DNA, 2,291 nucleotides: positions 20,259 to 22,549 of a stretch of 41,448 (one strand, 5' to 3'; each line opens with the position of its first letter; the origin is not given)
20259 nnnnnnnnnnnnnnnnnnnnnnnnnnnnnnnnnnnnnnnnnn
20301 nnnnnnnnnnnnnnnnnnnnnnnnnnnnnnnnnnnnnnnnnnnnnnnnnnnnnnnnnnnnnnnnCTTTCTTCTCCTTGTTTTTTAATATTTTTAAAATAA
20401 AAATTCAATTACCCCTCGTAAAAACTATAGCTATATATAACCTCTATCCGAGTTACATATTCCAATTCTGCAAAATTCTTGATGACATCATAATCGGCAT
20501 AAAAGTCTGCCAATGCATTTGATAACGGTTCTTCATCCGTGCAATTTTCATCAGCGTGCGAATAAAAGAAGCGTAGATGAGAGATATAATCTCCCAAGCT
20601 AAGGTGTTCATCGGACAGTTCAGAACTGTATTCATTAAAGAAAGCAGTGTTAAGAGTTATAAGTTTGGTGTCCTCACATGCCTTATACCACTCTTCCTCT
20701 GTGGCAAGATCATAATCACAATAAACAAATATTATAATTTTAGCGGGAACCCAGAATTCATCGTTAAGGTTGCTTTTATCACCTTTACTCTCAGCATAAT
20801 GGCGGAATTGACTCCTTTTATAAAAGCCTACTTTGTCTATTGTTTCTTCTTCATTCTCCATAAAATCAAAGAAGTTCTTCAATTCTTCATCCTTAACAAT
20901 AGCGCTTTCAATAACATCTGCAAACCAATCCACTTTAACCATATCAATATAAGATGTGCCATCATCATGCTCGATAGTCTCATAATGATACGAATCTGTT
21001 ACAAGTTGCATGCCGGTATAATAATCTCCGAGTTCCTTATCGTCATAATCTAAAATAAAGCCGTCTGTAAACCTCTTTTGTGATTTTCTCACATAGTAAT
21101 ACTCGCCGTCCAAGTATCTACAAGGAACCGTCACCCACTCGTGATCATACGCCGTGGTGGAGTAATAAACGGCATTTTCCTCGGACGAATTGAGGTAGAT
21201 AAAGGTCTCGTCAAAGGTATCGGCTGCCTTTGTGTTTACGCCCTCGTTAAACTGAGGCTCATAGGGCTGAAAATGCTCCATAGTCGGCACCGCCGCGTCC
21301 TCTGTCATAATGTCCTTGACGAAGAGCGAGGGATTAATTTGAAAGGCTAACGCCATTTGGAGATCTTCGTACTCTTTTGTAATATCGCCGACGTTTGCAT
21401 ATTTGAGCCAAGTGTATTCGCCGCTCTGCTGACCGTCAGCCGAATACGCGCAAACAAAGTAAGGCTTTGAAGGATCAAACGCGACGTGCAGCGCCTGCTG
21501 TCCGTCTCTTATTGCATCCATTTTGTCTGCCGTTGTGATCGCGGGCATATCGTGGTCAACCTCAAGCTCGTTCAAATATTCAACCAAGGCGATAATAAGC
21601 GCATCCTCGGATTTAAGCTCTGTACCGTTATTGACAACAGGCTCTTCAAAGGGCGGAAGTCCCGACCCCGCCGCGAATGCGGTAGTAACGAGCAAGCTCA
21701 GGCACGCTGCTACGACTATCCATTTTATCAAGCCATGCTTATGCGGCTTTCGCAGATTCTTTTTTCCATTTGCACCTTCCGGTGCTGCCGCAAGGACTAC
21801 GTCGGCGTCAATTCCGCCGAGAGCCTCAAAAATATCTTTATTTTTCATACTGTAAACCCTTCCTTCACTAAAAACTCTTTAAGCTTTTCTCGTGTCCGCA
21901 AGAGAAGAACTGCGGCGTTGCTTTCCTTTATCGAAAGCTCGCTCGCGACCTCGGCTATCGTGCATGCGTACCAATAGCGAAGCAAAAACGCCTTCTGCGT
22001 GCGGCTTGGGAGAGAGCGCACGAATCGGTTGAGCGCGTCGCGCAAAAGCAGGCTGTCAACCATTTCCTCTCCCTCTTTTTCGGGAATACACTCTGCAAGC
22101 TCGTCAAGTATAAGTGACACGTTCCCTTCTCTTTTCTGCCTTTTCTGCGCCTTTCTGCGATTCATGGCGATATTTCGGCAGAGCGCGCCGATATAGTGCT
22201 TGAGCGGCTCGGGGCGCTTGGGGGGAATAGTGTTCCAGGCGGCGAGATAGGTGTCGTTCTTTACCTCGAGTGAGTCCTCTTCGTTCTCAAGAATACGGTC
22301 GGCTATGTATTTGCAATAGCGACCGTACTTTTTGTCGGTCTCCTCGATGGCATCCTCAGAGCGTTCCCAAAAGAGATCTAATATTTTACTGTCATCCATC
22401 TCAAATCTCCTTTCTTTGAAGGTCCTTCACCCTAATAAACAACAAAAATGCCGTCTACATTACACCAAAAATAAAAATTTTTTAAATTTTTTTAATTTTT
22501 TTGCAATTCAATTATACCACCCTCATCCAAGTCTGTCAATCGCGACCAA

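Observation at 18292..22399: Sigma factor / single-pass membrane protein / secreted subtilase homolog with Asp-to-Glu and Asn-to-Thr active-site changes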

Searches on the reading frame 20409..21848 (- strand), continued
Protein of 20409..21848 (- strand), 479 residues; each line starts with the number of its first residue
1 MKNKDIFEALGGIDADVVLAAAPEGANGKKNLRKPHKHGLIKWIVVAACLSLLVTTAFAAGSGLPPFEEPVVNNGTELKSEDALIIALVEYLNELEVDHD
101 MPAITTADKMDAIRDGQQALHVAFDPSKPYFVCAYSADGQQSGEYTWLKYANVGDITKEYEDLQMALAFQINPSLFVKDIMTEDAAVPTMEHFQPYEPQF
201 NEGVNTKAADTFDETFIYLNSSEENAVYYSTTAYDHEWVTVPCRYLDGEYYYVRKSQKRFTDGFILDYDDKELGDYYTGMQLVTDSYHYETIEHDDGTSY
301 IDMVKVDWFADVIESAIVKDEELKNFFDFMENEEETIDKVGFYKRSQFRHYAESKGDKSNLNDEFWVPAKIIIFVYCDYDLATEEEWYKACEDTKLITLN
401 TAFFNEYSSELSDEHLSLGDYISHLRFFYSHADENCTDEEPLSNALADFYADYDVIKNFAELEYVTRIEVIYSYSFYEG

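Call 58: find_encoding_contigs(protein=P0139, flank=5000, max_places=2)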
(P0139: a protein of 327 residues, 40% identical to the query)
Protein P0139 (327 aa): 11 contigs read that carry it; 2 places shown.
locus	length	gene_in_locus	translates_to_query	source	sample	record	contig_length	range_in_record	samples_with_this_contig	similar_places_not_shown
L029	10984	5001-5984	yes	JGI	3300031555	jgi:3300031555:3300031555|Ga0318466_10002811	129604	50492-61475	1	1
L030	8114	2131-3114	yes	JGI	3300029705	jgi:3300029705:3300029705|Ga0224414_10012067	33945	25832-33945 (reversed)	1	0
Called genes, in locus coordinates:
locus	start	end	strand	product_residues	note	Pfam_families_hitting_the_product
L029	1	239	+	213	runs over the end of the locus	PF01966:HD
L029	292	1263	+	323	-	PF03816:LytR_cpsA_psr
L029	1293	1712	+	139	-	PF02410:RsfS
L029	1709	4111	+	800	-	PF00133:tRNA-synt_1, PF09334:tRNA-synt_1g, PF13603:tRNA-synt_1_2, PF00133:tRNA-synt_1, PF09334:tRNA-synt_1g (weak), PF08264:Anticodon_1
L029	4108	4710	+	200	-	PF00486:Trans_reg_C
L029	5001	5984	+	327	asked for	-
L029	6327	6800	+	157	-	PF00383:dCMP_cyt_deam_1, PF14437:MafB19-deam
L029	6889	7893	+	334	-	PF03590:AsnA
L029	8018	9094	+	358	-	PF01841:Transglut_core (faint)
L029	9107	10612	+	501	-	PF00501:AMP-binding, PF13193:AMP-binding_C (weak)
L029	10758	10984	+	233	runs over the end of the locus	PF01479:S4, PF00849:PseudoU_synth_2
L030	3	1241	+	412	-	?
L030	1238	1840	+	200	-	PF00486:Trans_reg_C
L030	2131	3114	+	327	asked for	-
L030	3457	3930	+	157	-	PF00383:dCMP_cyt_deam_1, PF14437:MafB19-deam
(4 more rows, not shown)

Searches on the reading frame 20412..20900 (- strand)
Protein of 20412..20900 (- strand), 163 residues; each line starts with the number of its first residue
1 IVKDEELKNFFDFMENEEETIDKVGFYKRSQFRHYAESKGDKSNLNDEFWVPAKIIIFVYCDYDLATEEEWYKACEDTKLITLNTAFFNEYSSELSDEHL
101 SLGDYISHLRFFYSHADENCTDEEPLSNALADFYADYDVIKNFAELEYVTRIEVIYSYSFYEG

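Call 68: search_solved_structures(query=A3, max_evalue=10, show_alignments=2)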
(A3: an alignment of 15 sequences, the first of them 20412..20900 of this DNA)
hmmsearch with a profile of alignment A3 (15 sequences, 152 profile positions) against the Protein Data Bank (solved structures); distinct sequences matched with E-value up to 10: 1.
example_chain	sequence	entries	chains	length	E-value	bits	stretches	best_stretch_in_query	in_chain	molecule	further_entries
6xtd_B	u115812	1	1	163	0.41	13.7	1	45-79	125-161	Secreted protein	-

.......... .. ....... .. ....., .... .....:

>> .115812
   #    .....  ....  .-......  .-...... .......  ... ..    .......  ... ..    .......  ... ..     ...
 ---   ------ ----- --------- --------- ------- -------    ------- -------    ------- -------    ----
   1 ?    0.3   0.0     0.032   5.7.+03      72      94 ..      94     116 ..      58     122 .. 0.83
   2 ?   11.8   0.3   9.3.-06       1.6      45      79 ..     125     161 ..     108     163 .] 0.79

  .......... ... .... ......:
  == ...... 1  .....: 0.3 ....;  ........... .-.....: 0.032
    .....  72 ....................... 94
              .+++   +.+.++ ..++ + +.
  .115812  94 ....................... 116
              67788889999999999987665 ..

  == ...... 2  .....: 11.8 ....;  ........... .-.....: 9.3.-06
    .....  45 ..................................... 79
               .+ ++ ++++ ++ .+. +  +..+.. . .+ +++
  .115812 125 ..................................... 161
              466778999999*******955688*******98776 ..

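Call 69: search_protein_families(library=pfam, alignment_id=A3, max_evalue=5)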
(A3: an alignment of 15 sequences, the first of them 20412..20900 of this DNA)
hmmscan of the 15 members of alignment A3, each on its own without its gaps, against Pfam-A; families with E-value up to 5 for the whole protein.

A. member 1, window:20412-20900:- (163 aa): 1 family
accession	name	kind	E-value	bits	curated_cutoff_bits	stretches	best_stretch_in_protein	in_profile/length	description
PF02937.20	COX6C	-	0.082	13.5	22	1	125-146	40-61/70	Cytochrome c oxidase subunit VIc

B. families by the number of members that match (of 15 scanned): 18 families
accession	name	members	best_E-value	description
PF12939.12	DUF3837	2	0.24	Domain of unknown function (DUF3837)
PF22673.2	MCP-like_PDC_1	1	0.0031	Methyl-accepting chemotaxis protein-like, first PDC sensor domain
PF09840.14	DUF2067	1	0.021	Uncharacterized protein conserved in archaea (DUF2067)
PF16255.11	Lipase_GDSL_lke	1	0.05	GDSL-like Lipase/Acylhydrolase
PF19416.4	Astro_VPg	1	0.057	Astrovirus VPg protein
PF00736.24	EF1_GNE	1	0.061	EF-1 guanine nucleotide exchange domain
PF23895.1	Phage_zn_bind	1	0.065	Phage zinc binding domain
PF02937.20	COX6C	1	0.082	Cytochrome c oxidase subunit VIc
PF04055.27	Radical_SAM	1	0.12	Radical SAM superfamily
PF18691.7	Cdc13_OB2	1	0.13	Cell division control protein 13, OB2 domain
PF06093.19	Spt4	1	0.15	Spt4/RpoE2 zinc finger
PF07485.16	DUF1529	1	0.16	Domain of Unknown Function (DUF1259)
PF16872.10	putAbiC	1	0.18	Putative phage abortive infection protein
PF02491.25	SHS2_FTSA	1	0.21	SHS2 domain inserted in FTSA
PF11697.13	DUF3293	1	0.25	Protein of unknown function (DUF3293)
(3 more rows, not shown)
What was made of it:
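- Tried and rejected: Domain B profile (calls 68, 69).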

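Call 73: find_homologous_proteins(query=window:20412-20900:-, max_evalue=0.001)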
Query window:20412-20900:- (163 aa): 21 proteins with E <= 0.001 among 45 candidates.
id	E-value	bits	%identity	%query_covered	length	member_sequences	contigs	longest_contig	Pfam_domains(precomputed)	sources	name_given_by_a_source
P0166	5.6e-56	207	69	92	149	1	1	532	-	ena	-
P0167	1.2e-55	206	68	98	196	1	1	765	-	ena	-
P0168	1.5e-33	134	49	96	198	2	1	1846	-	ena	-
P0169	5.2e-32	129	47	96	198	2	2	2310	-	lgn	-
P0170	9.3e-32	128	48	99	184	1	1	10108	-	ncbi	-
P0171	2.4e-31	127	46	96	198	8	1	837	-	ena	-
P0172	6.4e-31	126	46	94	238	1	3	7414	-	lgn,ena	-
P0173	2.6e-30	124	45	94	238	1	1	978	-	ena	-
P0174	4.6e-30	123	47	94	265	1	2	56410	-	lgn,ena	-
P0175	4.4e-29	120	44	94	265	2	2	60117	-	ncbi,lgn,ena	-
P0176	6.3e-29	119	44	94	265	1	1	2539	-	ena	-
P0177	1.1e-28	118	44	94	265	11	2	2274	-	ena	-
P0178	1.2e-28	118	44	94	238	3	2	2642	-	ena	-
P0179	1.4e-28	118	46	94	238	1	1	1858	-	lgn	-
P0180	3.5e-28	117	44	94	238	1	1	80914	-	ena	-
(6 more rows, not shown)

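Call 96: find_encoding_contigs(protein=P0175, flank=5000, max_places=3)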
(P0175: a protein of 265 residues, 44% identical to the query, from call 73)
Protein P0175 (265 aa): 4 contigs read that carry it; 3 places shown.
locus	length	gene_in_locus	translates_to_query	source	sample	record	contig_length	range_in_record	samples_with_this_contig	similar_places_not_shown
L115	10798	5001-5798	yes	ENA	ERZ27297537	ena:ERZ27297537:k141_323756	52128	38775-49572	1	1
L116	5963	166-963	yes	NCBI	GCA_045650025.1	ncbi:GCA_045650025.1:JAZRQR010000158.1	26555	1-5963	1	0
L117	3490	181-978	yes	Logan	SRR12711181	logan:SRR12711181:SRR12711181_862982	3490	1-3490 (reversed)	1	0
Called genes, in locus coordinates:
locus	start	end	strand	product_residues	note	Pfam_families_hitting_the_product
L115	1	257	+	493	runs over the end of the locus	-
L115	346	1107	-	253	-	PF00121:TIM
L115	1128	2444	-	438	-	PF00162:PGK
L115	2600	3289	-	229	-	-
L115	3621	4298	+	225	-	PF09515:Thia_YuaJ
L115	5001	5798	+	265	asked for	-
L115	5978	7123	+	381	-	PF00465:Fe-ADH, PF13685:Fe-ADH_2, PF25137:ADH_Fe_C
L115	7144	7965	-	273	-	PF14808:TMEM164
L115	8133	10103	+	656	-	PF02065:Melibiase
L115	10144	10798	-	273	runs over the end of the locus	PF02578:Cu-oxidase_4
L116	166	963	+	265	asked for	-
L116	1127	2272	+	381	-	PF00465:Fe-ADH, PF13685:Fe-ADH_2, PF25137:ADH_Fe_C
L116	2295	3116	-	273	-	PF14808:TMEM164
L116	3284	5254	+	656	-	PF02065:Melibiase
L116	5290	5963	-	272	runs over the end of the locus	PF02578:Cu-oxidase_4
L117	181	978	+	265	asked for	-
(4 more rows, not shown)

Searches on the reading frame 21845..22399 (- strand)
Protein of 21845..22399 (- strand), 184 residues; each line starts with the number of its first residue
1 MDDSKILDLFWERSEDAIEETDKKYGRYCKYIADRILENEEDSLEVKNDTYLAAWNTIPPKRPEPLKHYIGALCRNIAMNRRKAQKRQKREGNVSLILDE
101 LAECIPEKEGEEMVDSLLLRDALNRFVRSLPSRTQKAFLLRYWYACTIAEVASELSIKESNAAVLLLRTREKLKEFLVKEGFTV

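Call 3: search_protein_families(library=pfam, proteins=[window:21845-22399:-], max_evalue=0.1)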
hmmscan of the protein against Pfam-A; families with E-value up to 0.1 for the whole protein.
window:21845-22399:- (184 aa): 5 families
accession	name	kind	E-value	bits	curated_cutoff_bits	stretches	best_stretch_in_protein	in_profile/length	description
PF08281.18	Sigma70_r4_2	-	5.8e-11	42.3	25.7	1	121-173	2-54/54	Sigma-70, region 4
PF07638.17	Sigma70_ECF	-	1.6e-05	25.3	21.1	1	74-172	83-178/185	ECF sigma factor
PF04545.22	Sigma70_r4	-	0.00013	21.9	24.1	1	129-175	4-50/50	Sigma-70, region 4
PF04542.20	Sigma70_r2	-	0.014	15.6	24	1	24-87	4-70/71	Sigma-70 region 2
PF25100.1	DUF7809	-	0.017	15.8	27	1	79-148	72-141/160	Domain of unknown function (DUF7809)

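Call 4: search_protein_families(library=ncbifam, proteins=[window:21845-22399:-], max_evalue=0.1)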
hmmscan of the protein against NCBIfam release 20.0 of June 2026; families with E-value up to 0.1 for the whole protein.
window:21845-22399:- (184 aa): 59 families (the best 25 are shown)
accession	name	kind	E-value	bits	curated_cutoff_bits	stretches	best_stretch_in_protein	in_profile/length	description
TIGR02937.1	sigma70-ECF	superfamily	9.5e-18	64.4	42.9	1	17-177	2-165/165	sigma-70 family RNA polymerase sigma factor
TIGR02985.1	Sig70_bacteroi1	subfamily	8.1e-14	52.2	126.4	1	23-177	8-162/162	RNA polymerase sigma-70 factor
NF008888.0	PRK11922.1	equivalog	7.9e-13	48.6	204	1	2-179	16-198/231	RNA polymerase sigma factor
NF058625.1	sigma_PG0214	equivalog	1.6e-11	44.2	130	1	32-179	20-163/170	GFO_1088 family ECF-type sigma factor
NF004113.0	PRK05602.1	equivalog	3e-10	40.1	208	1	6-180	35-204/211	RNA polymerase sigma factor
TIGR02989.1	Sig-70_gvs1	subfamily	5.8e-10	39.3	124.55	1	35-175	20-156/158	RNA polymerase sigma-70 factor, Rhodopirellula/Verrucomicrobium family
TIGR02983.1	SigE-fam_strep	subfamily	1.3e-08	34.9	141.55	1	52-175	42-156/162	SigE family RNA polymerase sigma factor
NF009173.0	PRK12520.1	equivalog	8.1e-08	32.2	255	1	120-177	122-179/191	RNA polymerase sigma factor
NF006550.0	PRK09047.1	equivalog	2e-07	30.7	173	1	97-181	106-191/194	RNA polymerase sigma factor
TIGR02943.1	Sig70_famx1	hypoth_equivalog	5.2e-07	29.7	162.2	1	123-182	125-184/188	RNA polymerase sigma-70 factor, TIGR02943 family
TIGR02954.1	Sig70_famx3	hypoth_equivalog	1.5e-06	28.1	188.5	1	5-178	5-168/170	RNA polymerase sigma-70 factor, TIGR02954 family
NF007226.0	PRK09644.1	equivalog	1.9e-06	28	199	1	90-180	69-160/166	RNA polymerase sigma factor SigM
TIGR02950.1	SigM_subfam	subfamily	1.9e-06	27.8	147.95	1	45-176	29-157/159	RNA polymerase sigma factor, SigM family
NF009176.0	PRK12524.1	equivalog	1.9e-06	27.8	264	1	2-174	12-181/196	RNA polymerase sigma factor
NF009190.0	PRK12538.1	equivalog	1.4e-05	24.9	303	1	30-179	77-221/233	RNA polymerase sigma factor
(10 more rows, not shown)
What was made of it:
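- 21845..22399 (-): ECF-type sigma-70 family sigma factor, 184 aa. Sigma70_r4_2 scores 5.8e-11 and Sigma70_ECF 1.6e-5 (calls 3, 4).
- On ECF (group 4) sigma-70 factors: Region 2 is weak (0.014) (calls 3, 4).
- Checked: Sigma: TIGR02937 at 64 bits against a cut-off of 42.9; Sigma70_r4_2 at 6e-11 (calls 3, 4).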
